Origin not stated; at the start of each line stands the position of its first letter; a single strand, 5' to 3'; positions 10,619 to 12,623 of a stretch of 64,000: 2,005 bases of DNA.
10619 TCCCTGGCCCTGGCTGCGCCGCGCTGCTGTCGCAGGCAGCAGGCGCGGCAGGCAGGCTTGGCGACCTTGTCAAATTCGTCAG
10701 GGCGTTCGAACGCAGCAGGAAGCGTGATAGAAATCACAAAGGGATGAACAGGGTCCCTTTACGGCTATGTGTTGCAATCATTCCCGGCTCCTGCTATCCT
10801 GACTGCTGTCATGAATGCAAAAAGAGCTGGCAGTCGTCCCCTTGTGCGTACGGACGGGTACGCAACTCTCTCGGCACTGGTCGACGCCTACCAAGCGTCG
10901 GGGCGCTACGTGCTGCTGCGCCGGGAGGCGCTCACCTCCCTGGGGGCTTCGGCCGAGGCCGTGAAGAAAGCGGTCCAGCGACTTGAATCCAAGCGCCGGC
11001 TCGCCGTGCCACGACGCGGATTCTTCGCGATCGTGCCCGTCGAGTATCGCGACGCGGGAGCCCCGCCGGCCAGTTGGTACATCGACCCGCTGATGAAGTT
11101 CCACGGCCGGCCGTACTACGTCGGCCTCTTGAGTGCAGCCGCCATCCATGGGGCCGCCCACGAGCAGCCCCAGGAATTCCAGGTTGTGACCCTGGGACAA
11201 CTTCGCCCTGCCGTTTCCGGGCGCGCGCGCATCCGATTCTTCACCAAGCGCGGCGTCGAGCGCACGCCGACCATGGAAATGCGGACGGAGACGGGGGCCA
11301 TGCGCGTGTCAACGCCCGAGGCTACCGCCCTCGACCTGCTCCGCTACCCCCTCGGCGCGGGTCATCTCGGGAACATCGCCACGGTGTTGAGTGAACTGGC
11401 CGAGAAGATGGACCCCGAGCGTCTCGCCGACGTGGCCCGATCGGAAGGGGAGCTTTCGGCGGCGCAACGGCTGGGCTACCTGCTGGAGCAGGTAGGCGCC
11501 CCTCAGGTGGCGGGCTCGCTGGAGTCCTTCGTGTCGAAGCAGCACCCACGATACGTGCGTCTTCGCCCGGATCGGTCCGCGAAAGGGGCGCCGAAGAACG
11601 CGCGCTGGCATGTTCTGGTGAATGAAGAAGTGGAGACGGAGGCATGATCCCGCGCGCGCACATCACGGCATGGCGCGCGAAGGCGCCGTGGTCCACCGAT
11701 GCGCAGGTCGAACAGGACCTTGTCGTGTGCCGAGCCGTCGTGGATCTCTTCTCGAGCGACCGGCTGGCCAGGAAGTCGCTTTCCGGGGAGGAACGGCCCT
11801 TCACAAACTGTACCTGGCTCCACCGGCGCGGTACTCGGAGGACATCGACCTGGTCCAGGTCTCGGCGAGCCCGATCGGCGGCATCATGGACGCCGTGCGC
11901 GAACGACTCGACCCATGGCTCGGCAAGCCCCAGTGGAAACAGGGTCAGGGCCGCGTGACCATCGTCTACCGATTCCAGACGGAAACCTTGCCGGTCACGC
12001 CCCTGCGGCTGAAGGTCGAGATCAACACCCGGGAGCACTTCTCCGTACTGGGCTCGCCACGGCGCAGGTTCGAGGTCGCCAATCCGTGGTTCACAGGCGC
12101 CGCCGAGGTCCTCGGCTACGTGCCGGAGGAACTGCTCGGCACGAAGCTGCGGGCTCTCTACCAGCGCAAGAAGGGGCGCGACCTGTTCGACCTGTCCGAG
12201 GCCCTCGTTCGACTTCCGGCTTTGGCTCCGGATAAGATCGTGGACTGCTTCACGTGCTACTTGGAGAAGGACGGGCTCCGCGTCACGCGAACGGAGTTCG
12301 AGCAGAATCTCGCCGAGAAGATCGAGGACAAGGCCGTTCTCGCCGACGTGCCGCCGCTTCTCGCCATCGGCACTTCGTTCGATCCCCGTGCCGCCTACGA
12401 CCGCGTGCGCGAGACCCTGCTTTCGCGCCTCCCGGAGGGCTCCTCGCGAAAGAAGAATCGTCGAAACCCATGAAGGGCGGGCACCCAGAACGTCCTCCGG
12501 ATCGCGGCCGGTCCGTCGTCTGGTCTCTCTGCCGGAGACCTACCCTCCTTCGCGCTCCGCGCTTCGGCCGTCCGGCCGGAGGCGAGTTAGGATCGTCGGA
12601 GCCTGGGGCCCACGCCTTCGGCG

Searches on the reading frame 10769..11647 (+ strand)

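Call 31: search_protein_families(library=pfam, proteins=[window:10769-11647:+], max_evalue=0.001)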
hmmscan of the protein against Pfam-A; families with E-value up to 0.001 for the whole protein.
window:10769-11647:+ (292 aa): 1 family
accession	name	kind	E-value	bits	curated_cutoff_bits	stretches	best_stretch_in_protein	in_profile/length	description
PF09407.15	AbiEi_1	-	6.6e-35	120.8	22.2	1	104-240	7-141/142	AbiEi antitoxin C-terminal domain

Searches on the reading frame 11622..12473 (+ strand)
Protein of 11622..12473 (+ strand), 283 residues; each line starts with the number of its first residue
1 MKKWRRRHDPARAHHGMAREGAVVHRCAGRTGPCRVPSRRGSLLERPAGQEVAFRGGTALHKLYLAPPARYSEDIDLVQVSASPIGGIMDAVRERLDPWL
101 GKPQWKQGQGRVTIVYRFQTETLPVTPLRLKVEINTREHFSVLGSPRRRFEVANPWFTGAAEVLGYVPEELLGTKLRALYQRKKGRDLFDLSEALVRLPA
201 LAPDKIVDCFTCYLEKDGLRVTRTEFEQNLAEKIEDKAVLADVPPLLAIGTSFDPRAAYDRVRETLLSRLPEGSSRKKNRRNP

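Call 31: search_protein_families(library=pfam, proteins=[window:11622-12473:+], max_evalue=0.001)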
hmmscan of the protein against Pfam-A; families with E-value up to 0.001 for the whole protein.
window:11622-12473:+ (283 aa): 1 family
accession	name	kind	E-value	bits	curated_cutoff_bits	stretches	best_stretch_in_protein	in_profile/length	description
PF08843.17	AbiEii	-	4e-31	109.2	22.5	1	45-241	4-218/238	Nucleotidyl transferase AbiEii toxin, Type IV TA system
